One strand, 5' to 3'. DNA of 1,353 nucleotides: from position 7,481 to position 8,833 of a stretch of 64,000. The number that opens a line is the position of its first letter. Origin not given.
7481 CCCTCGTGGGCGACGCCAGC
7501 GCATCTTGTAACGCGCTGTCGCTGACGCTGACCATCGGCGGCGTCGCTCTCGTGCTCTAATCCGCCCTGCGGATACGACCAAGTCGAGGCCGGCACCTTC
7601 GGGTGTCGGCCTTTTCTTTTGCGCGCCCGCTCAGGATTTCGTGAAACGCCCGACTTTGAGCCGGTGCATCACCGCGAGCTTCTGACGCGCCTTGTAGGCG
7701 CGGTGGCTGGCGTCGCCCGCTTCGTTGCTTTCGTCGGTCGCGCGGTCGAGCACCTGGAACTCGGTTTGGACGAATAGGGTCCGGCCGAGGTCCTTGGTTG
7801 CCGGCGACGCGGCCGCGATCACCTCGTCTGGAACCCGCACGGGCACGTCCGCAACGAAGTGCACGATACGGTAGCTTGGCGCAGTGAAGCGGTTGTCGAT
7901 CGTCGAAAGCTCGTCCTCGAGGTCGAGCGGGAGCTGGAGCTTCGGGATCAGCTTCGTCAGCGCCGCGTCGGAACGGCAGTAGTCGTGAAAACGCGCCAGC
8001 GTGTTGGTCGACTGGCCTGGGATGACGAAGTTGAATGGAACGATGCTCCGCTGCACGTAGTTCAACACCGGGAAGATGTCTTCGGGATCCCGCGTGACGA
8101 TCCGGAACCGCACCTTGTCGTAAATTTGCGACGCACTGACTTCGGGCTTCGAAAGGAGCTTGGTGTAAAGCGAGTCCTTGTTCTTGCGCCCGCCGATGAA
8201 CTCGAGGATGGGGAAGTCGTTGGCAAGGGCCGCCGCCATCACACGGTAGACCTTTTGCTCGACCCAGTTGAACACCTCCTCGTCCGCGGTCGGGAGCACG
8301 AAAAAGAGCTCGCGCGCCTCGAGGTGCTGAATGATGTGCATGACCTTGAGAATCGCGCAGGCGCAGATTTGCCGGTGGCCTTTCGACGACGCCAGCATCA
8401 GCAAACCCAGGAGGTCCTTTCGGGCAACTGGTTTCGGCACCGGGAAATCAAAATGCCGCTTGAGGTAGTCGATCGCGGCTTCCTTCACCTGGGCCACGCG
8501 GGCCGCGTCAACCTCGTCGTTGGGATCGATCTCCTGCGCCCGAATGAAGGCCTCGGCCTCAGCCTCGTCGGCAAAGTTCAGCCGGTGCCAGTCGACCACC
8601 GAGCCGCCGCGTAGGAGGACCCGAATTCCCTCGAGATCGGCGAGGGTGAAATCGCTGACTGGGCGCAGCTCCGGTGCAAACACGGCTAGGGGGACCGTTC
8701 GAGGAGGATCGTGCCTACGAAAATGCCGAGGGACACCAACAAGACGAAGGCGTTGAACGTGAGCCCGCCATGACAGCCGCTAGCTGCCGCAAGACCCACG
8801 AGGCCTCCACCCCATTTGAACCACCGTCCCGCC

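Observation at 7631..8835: RelA/SpoT-fold protein preceded by an unlisted, translationally coupled 49-aa membrane ORF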

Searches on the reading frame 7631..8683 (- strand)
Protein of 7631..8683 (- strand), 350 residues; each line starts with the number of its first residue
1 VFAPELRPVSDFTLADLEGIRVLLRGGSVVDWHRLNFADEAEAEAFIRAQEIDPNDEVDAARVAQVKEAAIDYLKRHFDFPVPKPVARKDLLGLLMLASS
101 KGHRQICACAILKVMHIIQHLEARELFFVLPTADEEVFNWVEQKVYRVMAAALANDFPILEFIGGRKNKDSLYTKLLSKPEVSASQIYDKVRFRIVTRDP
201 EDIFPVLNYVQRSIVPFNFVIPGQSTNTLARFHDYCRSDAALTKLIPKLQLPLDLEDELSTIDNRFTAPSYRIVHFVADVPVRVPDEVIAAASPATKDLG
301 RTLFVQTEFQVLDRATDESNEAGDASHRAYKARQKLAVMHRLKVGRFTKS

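Call 3: search_protein_families(library=pfam, proteins=[window:7631-8683:-], max_evalue=1)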
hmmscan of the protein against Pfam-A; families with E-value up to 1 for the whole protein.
window:7631-8683:- (350 aa): 1 family
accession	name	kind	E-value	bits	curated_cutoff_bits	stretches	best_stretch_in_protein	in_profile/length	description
PF04607.23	RelA_SpoT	-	1.3e-05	25.8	27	1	167-334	4-112/113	Region found in RelA / SpoT proteins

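Call 4: search_protein_families(library=ncbifam, proteins=[window:7631-8683:-], max_evalue=1)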
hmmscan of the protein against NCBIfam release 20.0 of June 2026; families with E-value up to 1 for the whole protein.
window:7631-8683:- (350 aa): 3 families
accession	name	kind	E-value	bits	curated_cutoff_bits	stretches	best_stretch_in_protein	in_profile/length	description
TIGR04552.1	TIGR04552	subfamily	5.5e-99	331.8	125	1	14-342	2-350/352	TIGR04552 family protein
TIGR04562.1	TIGR04562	subfamily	1.4e-94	317.3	140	1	16-342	1-354/356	TIGR04552 family protein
TIGR00691.1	spoT_relA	subfamily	0.055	11.8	499.2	0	166-211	212-256/687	RelA/SpoT family protein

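Call 5: find_homologous_proteins(query=window:7631-8683:-)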
Query window:7631-8683:- (350 aa): 1709 proteins with E <= 0.001 among 8000 candidates; the best 120 are listed.
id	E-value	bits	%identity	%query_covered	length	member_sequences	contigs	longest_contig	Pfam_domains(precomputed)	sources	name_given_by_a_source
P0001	5.1e-213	724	93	100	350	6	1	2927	-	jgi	-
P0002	2.4e-208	709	90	100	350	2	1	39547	PF04607.24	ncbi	-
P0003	3.9e-202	688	88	100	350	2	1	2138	PF04607.24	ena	-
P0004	1.4e-201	687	87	100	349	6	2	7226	PF04607.24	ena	-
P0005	3.0e-201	685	87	100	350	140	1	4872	PF04607.24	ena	-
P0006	1.8e-200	683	87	99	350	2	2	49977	PF04607.24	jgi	-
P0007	4.1e-200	682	87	100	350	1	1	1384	PF04607.24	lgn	-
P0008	6.0e-200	681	87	99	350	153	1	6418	PF04607.24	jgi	jgi:uncharacterized protein (TIGR04552 family)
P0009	6.4e-199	678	86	100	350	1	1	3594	PF04607.24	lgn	-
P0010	7.0e-199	678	85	100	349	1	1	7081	PF04607.24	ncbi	-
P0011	1.8e-198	676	86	100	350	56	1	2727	-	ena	-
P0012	1.9e-198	676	86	99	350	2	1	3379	-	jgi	jgi:uncharacterized protein (TIGR04552 family)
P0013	2.6e-198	676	86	100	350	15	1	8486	-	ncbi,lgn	ncbi:MAG: TIGR04552 family protein [Polyangiales bacterium]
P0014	4.3e-198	675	87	99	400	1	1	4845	PF04607.24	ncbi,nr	ncbi:MAG: TIGR04552 family protein [Deltaproteobacteria bacterium]|nr:TIGR04552 family protein [Delt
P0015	9.4e-197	671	85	99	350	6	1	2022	PF04607.24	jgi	-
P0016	1.8e-196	670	86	100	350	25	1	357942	PF04607.24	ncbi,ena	-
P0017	4.6e-196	668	84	100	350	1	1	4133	PF04607.24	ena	-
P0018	7.7e-196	668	85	99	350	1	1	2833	PF04607.24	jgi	jgi:uncharacterized protein (TIGR04552 family)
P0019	1.2e-195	667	85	100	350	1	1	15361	PF04607.24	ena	-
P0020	5.0e-195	665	84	100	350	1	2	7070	PF04607.24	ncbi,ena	-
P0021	7.4e-195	664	85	99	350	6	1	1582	PF04607.24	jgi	-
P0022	1.0e-194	664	84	100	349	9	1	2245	PF04607.24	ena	-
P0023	1.4e-194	664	84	100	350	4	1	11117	PF04607.24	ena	-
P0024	1.8e-194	663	85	98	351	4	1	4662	PF04607.24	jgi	jgi:uncharacterized protein (TIGR04552 family)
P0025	2.3e-194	663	84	100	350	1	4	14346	PF04607.24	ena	-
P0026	2.4e-194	663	86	98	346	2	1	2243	-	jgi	jgi:uncharacterized protein (TIGR04552 family)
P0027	4.3e-194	662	84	99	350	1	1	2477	PF04607.24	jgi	-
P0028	1.6e-193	660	84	99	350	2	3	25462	PF04607.24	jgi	jgi:uncharacterized protein (TIGR04552 family)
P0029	1.6e-193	660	84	100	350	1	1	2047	PF04607.24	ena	-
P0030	2.3e-193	660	84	99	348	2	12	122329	PF04607.24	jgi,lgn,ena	jgi:uncharacterized protein (TIGR04552 family)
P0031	6.5e-193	658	83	100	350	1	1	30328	PF04607.24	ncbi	-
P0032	7.3e-193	658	84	100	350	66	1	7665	PF04607.24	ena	-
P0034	2.2e-192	656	83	99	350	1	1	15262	PF04607.24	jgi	jgi:uncharacterized protein (TIGR04552 family)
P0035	3.2e-192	656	85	99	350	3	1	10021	PF04607.24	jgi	-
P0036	3.2e-192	656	84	99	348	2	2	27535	PF04607.24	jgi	jgi:uncharacterized protein (TIGR04552 family)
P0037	3.3e-192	656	84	99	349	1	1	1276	PF04607.24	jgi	jgi:uncharacterized protein (TIGR04552 family)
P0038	4.2e-192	655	84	100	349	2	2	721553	PF04607.24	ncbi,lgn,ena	ncbi:MAG: TIGR04552 family protein [Polyangiales bacterium]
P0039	5.2e-192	655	83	99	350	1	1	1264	PF04607.24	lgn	-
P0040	6.1e-192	655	83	99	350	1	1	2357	PF04607.24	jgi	jgi:uncharacterized protein (TIGR04552 family)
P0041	7.2e-192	655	83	100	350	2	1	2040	PF04607.24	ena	-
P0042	7.7e-192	655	84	99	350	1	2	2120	PF04607.24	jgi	jgi:uncharacterized protein (TIGR04552 family)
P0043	1.4e-191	654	83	99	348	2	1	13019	PF04607.24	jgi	jgi:uncharacterized protein (TIGR04552 family)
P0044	2.3e-191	653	83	99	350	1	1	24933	PF04607.24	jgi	-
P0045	5.0e-191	652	84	100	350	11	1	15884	PF04607.24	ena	-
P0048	7.4e-191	651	82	100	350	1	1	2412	PF04607.24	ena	-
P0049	9.2e-191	651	83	99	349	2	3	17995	PF04607.24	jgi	jgi:uncharacterized protein (TIGR04552 family)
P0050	1.0e-190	651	83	99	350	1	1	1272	PF04607.24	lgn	-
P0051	1.1e-190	651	82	100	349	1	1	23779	PF04607.24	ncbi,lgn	-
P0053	6.6e-189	645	83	99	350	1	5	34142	-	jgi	jgi:uncharacterized protein (TIGR04552 family)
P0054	1.7e-188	644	82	99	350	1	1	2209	PF04607.24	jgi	jgi:uncharacterized protein (TIGR04552 family)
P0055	5.1e-188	642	82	99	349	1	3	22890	PF04607.24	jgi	jgi:uncharacterized protein (TIGR04552 family)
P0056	1.2e-187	641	81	100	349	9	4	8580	PF04607.24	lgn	-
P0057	8.3e-186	635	81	100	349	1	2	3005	PF04607.24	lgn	-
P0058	3.2e-184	629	79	100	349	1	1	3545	PF04607.24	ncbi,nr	ncbi:MAG: TIGR04552 family protein [Myxococcales bacterium]|nr:TIGR04552 family protein [Myxococcale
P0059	1.1e-183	628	79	99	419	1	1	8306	PF04607.24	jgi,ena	-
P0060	3.4e-183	626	79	99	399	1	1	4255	PF04607.24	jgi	-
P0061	1.2e-182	624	80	100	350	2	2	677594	PF04607.24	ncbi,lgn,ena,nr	ncbi:MAG: TIGR04552 family protein [Myxococcales bacterium]|nr:TIGR04552 family protein [Myxococcale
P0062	4.9e-182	622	83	99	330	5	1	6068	PF04607.24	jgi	-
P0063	8.0e-182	622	79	100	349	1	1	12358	PF04607.24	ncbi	-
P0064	1.6e-181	621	79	99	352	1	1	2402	PF04607.24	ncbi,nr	ncbi:MAG: TIGR04552 family protein [Myxococcales bacterium]|nr:TIGR04552 family protein [Myxococcale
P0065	2.3e-179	614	79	99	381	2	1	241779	PF04607.24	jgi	-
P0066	1.6e-178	611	76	100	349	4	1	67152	PF04607.24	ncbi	ncbi:MAG: TIGR04552 family protein [Myxococcota bacterium]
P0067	1.8e-178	611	77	99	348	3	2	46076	PF04607.24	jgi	-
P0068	2.9e-178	610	78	99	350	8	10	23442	PF04607.24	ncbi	-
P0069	6.2e-178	609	76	100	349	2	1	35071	PF04607.24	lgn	-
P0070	1.0e-177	608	77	99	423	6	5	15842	PF04607.24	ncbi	-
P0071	2.5e-177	607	77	99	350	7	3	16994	PF04607.24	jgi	-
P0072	4.4e-177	606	77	100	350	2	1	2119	PF04607.24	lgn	-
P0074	6.9e-175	599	75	100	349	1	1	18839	PF04607.24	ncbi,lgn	ncbi:MAG: TIGR04552 family protein [Polyangiales bacterium]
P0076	1.5e-169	581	76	99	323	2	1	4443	PF04607.24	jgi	jgi:uncharacterized protein (TIGR04552 family)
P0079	2.0e-166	571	72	100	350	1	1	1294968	PF04607.24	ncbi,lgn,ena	-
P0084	2.5e-157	541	69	98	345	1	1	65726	PF04607.24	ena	-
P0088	1.3e-147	509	64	99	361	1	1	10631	PF04607.24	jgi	jgi:uncharacterized protein (TIGR04552 family)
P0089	1.6e-147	509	65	99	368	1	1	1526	PF04607.24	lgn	-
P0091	3.9e-147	508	66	98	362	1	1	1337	PF04607.24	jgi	jgi:uncharacterized protein (TIGR04552 family)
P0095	2.1e-146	505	66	98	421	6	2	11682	-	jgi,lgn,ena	jgi:uncharacterized protein (TIGR04552 family)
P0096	2.8e-146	505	65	98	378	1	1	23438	-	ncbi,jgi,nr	ncbi:MAG: TIGR04552 family protein [Deltaproteobacteria bacterium]|nr:TIGR04552 family protein [Delt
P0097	3.8e-146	504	66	97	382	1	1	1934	-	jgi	jgi:uncharacterized protein (TIGR04552 family)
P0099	9.6e-146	503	65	98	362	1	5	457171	-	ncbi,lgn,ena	ncbi:MAG: TIGR04552 family protein [Polyangiales bacterium]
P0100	1.1e-145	503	64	98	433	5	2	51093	-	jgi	jgi:uncharacterized protein (TIGR04552 family)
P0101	1.2e-145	503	66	97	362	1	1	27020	PF04607.24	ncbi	-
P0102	1.4e-145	503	89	73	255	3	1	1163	PF04607.24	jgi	-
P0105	3.2e-145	501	65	97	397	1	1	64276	-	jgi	jgi:uncharacterized protein (TIGR04552 family)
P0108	9.7e-145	500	65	98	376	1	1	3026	PF04607.24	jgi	jgi:uncharacterized protein (TIGR04552 family)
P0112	2.4e-144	498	65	97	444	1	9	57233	-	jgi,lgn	jgi:uncharacterized protein (TIGR04552 family)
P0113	2.7e-144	498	64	98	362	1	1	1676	-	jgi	jgi:uncharacterized protein (TIGR04552 family)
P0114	2.8e-144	498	64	96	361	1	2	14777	PF04607.24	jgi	jgi:uncharacterized protein (TIGR04552 family)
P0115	3.0e-144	498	64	98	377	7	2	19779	PF04607.24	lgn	-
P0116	4.3e-144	498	65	98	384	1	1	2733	PF04607.24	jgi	jgi:uncharacterized protein (TIGR04552 family)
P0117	4.6e-144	498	64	96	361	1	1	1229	-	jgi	jgi:uncharacterized protein (TIGR04552 family)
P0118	5.7e-144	497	64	98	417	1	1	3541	-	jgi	jgi:uncharacterized protein (TIGR04552 family)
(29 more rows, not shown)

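Call 6: search_solved_structures(query=window:7631-8683:-, max_evalue=10, show_alignments=2)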
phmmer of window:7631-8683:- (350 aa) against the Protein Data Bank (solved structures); distinct sequences matched with E-value up to 10: 0.

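Call 8: find_related_loci(query=A1, collection=genome_contigs, flank=4000)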
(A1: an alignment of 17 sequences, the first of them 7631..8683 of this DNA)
Query A1 (350 aa) in genome_contigs; peptide patterns used: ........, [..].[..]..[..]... (x = any residue, [..] = any of these).
332 stretches matched a pattern; 304 encode a relative of the query (tblastn E <= 1e-3); the best 80 are kept; 80 distinct loci.
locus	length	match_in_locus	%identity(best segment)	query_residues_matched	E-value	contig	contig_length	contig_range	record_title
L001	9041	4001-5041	88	4-350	0e+0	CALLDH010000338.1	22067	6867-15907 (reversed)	MAG: uncultured bacterium isolate N2_Bin_METABAT__25_sub_1 genome assembly, contig: c_000002522220, whole genome shotgun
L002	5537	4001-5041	88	4-350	0e+0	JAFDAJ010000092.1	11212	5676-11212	MAG: Deltaproteobacteria bacterium isolate AB_1215_Bin_95 AB_1215_Bin_95_scaffold_5043, whole genome shotgun sequence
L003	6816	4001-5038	88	4-349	0e+0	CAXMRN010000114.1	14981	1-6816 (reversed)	MAG: uncultured Polyangiaceae bacterium isolate 07C-BC-St07_bin.2.orig genome assembly, contig: k141_1818767, whole geno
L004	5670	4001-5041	87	4-350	0e+0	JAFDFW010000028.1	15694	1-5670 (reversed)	MAG: Deltaproteobacteria bacterium isolate Meg22_02_Bin_93 Meg22_02_Bin_93_scaffold_6269, whole genome shotgun sequence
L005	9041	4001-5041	87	4-350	0e+0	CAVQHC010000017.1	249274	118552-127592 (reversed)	MAG: uncultured delta proteobacterium isolate MFD09964.bin.1.233 genome assembly, contig: contig_9523, whole genome shot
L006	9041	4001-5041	87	4-350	0e+0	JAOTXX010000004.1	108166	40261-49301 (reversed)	MAG: Myxococcales bacterium isolate 21_Jan_SF_Bin28 21_Jan_SF_Bin28_scaffold_84_c1, whole genome shotgun sequence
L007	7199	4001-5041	87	4-350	0e+0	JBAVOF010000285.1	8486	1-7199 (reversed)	MAG: Polyangiales bacterium isolate MFD02366_ilm_asm_bin8 k127_200653, whole genome shotgun sequence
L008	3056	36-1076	88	4-350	0e+0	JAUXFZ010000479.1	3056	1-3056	MAG: Myxococcales bacterium isolate CSMAG_2916 CSMAG_2916_k117_192825_length_3056_cov_14.0000, whole genome shotgun sequ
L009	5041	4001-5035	86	4-348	0e+0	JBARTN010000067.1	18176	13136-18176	MAG: Polyangiales bacterium isolate MFD12925_ilm_asm_bin34 k127_355564, whole genome shotgun sequence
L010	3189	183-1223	86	4-350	0e+0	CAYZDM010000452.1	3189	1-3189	MAG TPA_asm: uncultured Sandaracinaceae bacterium isolate SRP155585_co1_222 genome assembly, contig: NODE_31154_length_3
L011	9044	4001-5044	85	3-350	0e+0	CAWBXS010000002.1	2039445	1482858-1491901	MAG: uncultured delta proteobacterium isolate MFD09779.bin.1.65 genome assembly, contig: contig_12174, whole genome shot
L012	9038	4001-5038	86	4-349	0e+0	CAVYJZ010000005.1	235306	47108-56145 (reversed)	MAG: uncultured delta proteobacterium isolate MFD05684.bin.1.151 genome assembly, contig: contig_40848, whole genome sho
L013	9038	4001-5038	87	4-349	0e+0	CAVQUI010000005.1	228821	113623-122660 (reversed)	MAG: uncultured delta proteobacterium isolate MFD09964.bin.2.99 genome assembly, contig: contig_14865, whole genome shot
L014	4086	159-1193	86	4-348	0e+0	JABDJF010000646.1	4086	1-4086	MAG: Myxococcales bacterium isolate SS_bin_16 k127_2482090, whole genome shotgun sequence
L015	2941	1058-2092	85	4-348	0e+0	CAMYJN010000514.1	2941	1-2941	MAG: uncultured Polyangiaceae bacterium isolate FCS_Myxococcota_05 genome assembly, contig: NODE_17027_length_2941_cov_2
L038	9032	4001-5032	74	5-348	8e-173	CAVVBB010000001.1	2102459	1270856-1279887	MAG: uncultured delta proteobacterium isolate MFD09779.bin.1.263 genome assembly, contig: contig_12173, whole genome sho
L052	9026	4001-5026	64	4-345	4e-150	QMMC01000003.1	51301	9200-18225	MAG: Deltaproteobacteria bacterium isolate B10_G4 B10_Guay4_scaffold_00116, whole genome shotgun sequence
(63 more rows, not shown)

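Call 30: predict_structure(alignment_id=A3)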
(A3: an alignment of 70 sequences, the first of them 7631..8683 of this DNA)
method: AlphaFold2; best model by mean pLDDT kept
length: 350 residues; sequences in the alignment: 70
mean_pLDDT: 81.7   pTM: 0.82
mean pLDDT of the five models: 81.7, 81.1, 79.1, 78.0, 77.3
residues with pLDDT >= 90: 171; 70-90: 99; 50-70: 54; < 50: 26
segments of 3 or more residues with pLDDT < 50: 168-188, 348-350
pLDDT, mean of each block of 10 residues (from residue 1): 83 92 74 89 93 92 96 96 96 95 92 93 91 86 91 90 65 33 43 90 95 78 71 89 90 56 63 86 92 88 90 91 68 68 53
secondary structure, 60 per line:
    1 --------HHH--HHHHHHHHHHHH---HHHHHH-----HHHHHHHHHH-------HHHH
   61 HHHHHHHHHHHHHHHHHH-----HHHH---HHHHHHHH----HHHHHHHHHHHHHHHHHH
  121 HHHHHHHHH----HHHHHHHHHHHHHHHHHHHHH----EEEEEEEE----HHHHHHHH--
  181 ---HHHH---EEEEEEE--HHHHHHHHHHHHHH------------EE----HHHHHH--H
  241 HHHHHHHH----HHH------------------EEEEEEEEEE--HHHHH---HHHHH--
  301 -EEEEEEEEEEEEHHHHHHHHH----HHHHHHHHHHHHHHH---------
elements in order: H14-25 H29-34 H40-49 H57-78 H84-87 H91-98 H103-129 H134-154 E159-166 H171-178 H184-187 E191-197 H200-213 H232-237 H240-248 E274-283 H286-290 H294-298 E302-313 H314-322 H327-341

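Call 32: fold_search(model_id=the predicted structure, library=pdb)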
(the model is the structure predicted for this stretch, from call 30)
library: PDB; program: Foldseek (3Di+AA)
matches with E <= 10: 190; with E <= 0.001: 28
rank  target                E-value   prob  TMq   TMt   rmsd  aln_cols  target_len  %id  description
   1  8acu_A                5.6e-05  0.98  0.22  0.23  24.6       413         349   15  Structure of Bacillus subtilis Rel in complex with DarB (released 2023-07-19)
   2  6fgk_B                6.6e-05  1.00  0.29  0.50  11.6       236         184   16  Crystal structure of the small alarmone synthethase 2 from Bacillus subtilis (released 2018-02-07)
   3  6fgk_D                6.9e-05  1.00  0.26  0.44   7.1       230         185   17  Crystal structure of the small alarmone synthethase 2 from Bacillus subtilis (released 2018-02-07)
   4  6fgk_A                9.1e-05  1.00  0.24  0.41   8.1       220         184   16  Crystal structure of the small alarmone synthethase 2 from Bacillus subtilis (released 2018-02-07)
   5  6fgj_B                1.0e-04  1.00  0.26  0.42  13.7       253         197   14  Crystal structure of the small alarmone synthethase 2 from Staphylococcus aureus (released 2018-02-07)
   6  6fgk_C                1.6e-04  1.00  0.28  0.51   7.7       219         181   14  Crystal structure of the small alarmone synthethase 2 from Bacillus subtilis (released 2018-02-07)
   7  6fgj_A                1.7e-04  1.00  0.25  0.40  14.1       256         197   12  Crystal structure of the small alarmone synthethase 2 from Staphylococcus aureus (released 2018-02-07)
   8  6ex0_B                2.2e-04  1.00  0.29  0.48  13.7       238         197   14  Crystal structure of RelP (SAS2) from Staphylococcus aureus bound to pppGpp in the post-catalytic state (released 2018-01-24)
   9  6ex0_A                2.4e-04  1.00  0.27  0.44  11.5       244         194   14  Crystal structure of RelP (SAS2) from Staphylococcus aureus bound to pppGpp in the post-catalytic state (released 2018-01-24)
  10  5iqr_8                2.7e-04  1.00  0.27  0.17  20.4       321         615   14  Structure of RelA bound to the 70S ribosome (released 2016-05-04)
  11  8acu_B                2.8e-04  0.99  0.29  0.30  22.2       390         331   16  Structure of Bacillus subtilis Rel in complex with DarB (released 2023-07-19)
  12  6ewz_A                3.0e-04  1.00  0.26  0.41  14.1       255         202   13  Crystal structure of RelP (SAS2) from Staphylococcus aureus bound to AMPCPP and GTP in the pre-catalytic state (released 2018-01-24)
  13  24io_A                3.0e-04  1.00  0.29  0.30  21.6       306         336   11  Crystal structure of the RelSeq N-terminal domain from Streptococcus equisimilis in complex with pppGpp (released 2026-03-18)
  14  5dec_B                3.3e-04  1.00  0.27  0.44  12.0       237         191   15  Crystal structure of the small alarmone synthetase 1 from Bacillus subtilis (released 2015-10-28)
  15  7oiw_A                3.9e-04  1.00  0.28  0.29  19.4       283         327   13  Structure of S. aureus Rel catalytic domains in complex with pppGpp (released 2022-06-01)
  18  5dec_D                4.6e-04  1.00  0.28  0.48  11.8       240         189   14  Crystal structure of the small alarmone synthetase 1 from Bacillus subtilis (released 2015-10-28)
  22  5dec_A                7.1e-04  1.00  0.26  0.44  11.9       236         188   15  Crystal structure of the small alarmone synthetase 1 from Bacillus subtilis (released 2015-10-28)
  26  1vj7_A                8.8e-04  0.98  0.27  0.29  21.5       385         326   14  Crystal structure of the bifunctional catalytic fragment of RelSeq, the RelA/SpoT homolog from Streptococcus equisimil (released 2004-05-04)
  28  1vj7_B                9.8e-04  0.96  0.25  0.27  19.6       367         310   13  Crystal structure of the bifunctional catalytic fragment of RelSeq, the RelA/SpoT homolog from Streptococcus equisimil (released 2004-05-04)
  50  5dec_C                2.4e-02  0.97  0.24  0.41  12.3       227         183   14  Crystal structure of the small alarmone synthetase 1 from Bacillus subtilis (released 2015-10-28)
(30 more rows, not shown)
